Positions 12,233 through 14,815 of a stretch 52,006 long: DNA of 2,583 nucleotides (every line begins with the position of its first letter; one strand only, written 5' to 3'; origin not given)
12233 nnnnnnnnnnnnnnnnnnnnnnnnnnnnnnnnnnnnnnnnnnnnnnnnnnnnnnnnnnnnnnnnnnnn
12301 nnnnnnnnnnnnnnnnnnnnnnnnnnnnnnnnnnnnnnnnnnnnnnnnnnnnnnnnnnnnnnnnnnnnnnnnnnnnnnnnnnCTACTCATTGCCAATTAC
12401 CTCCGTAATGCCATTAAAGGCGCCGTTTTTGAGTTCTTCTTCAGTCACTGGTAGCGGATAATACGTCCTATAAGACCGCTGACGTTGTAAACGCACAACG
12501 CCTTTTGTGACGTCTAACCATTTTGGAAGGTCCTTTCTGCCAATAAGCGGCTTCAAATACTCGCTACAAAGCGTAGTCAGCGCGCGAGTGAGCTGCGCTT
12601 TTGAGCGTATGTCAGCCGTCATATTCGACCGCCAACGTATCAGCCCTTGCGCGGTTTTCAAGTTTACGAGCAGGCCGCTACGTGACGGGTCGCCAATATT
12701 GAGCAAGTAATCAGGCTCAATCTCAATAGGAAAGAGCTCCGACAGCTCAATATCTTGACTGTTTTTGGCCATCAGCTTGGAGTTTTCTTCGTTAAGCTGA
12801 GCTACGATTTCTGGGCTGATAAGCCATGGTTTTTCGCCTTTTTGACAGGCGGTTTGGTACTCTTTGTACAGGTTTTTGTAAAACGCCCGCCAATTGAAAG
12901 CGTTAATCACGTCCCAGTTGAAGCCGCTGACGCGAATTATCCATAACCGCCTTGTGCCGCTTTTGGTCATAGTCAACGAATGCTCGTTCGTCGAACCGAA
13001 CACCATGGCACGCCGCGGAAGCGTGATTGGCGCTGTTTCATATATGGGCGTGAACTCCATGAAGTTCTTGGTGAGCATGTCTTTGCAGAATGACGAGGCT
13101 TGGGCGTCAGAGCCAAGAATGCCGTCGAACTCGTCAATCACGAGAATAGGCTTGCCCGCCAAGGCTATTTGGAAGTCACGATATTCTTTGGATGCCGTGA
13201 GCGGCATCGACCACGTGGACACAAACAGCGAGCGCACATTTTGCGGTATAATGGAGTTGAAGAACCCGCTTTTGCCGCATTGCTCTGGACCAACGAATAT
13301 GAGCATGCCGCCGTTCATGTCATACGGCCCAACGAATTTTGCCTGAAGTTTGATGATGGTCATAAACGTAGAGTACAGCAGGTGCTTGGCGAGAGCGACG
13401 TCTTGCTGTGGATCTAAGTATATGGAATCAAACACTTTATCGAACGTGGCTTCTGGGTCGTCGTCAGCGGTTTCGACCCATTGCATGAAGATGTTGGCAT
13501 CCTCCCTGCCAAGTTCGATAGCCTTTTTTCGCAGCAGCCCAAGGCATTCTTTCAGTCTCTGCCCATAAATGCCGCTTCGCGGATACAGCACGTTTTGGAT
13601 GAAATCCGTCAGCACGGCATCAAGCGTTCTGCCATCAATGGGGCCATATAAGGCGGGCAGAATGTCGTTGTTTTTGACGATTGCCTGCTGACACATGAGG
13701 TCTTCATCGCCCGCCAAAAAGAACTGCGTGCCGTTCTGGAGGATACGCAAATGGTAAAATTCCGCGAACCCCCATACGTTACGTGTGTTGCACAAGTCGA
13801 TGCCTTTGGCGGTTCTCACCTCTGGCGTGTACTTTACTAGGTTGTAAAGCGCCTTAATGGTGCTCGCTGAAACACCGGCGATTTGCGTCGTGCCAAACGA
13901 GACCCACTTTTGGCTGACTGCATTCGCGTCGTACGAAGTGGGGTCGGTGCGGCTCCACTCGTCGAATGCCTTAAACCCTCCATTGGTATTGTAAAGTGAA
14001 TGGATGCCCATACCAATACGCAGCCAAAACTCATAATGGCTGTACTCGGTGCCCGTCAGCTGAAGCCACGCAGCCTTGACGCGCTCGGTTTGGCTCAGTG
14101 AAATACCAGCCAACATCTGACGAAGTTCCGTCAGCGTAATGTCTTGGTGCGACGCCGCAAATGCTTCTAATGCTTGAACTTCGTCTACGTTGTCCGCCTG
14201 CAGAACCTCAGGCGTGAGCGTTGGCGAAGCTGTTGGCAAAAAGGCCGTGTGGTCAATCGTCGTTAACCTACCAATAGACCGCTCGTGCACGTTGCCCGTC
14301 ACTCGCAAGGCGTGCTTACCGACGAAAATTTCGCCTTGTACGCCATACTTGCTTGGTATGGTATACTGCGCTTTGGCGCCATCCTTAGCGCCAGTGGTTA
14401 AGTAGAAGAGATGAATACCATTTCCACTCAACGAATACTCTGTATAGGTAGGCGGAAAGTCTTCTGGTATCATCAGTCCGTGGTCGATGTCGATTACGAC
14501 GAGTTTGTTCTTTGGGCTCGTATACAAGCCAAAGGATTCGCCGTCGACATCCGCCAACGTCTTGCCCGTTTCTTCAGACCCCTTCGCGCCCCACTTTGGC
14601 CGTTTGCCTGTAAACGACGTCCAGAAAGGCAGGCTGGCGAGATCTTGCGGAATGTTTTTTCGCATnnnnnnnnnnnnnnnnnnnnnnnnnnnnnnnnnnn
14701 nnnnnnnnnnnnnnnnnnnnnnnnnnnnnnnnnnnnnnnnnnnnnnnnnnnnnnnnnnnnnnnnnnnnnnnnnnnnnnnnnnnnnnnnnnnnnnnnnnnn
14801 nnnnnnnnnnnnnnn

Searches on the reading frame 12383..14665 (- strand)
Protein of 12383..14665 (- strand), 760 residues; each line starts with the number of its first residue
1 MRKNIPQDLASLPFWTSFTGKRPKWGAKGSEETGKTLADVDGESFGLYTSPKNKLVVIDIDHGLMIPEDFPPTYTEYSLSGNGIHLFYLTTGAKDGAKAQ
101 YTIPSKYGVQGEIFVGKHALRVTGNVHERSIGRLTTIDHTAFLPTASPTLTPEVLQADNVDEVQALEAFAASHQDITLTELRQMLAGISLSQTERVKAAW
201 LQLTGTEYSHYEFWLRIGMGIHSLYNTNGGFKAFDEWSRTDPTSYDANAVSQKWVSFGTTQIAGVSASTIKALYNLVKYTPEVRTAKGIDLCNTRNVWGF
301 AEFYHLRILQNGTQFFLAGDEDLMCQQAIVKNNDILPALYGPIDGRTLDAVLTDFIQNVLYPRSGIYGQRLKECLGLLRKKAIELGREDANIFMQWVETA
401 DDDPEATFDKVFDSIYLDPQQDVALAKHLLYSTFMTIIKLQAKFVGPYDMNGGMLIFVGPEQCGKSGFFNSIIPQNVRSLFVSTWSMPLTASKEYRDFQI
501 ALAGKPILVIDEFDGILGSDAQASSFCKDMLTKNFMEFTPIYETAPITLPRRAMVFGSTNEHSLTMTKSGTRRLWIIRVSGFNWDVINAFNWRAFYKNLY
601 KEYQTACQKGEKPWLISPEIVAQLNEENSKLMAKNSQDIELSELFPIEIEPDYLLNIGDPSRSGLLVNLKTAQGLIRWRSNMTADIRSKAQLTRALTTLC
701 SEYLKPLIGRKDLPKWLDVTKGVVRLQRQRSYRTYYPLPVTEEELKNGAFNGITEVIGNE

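Call 7: search_protein_families(library=phrogs, proteins=[window:12383-14665:-], max_evalue=0.001)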
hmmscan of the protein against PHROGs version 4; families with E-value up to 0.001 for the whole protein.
window:12383-14665:- (760 aa): 7 families
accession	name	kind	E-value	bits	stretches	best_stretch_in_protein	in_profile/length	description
phrog_15962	-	DNA, RNA and nucleotide metabolism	3.2e-16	59.8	2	454-645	559-734/835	DNA primase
phrog_256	-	DNA, RNA and nucleotide metabolism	2.6e-09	37.2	1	454-636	523-692/798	DNA helicase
phrog_1313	-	DNA, RNA and nucleotide metabolism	2.8e-09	37.4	1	447-647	290-480/568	DNA helicase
phrog_2597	-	DNA, RNA and nucleotide metabolism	8.6e-06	25.5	1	208-275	18-82/747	DNA primase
phrog_4210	-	DNA, RNA and nucleotide metabolism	1.3e-05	24.2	1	61-121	537-593/1304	DNA polymerase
phrog_3022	-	DNA, RNA and nucleotide metabolism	1.8e-05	24.4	1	45-285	76-324/788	DNA primase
phrog_16593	-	DNA, RNA and nucleotide metabolism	0.00012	21.6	1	409-586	521-688/823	DNA primase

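Call 8: search_dna_similar(query=window:12383-14665:-, collection=phages, mode=protein, max_rows=25)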
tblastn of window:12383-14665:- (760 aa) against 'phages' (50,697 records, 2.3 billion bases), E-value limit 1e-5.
Records with a match: 2; places in all: 2; records where one place covers at least 80% of the query: 0.
Best place of each record, by identity: <60% 2.
By first word of the organism name: Bacteriophage 2.
By host as written in the record: - 2.
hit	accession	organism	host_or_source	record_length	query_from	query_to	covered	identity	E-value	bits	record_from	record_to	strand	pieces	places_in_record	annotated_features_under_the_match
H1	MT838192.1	Bacteriophage sp.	human fecal samples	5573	451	637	25%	27.3%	3e-8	64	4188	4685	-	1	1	record has no annotation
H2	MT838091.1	Bacteriophage sp.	human fecal samples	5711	456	627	23%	27.0%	7e-7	59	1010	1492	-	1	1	record has no annotation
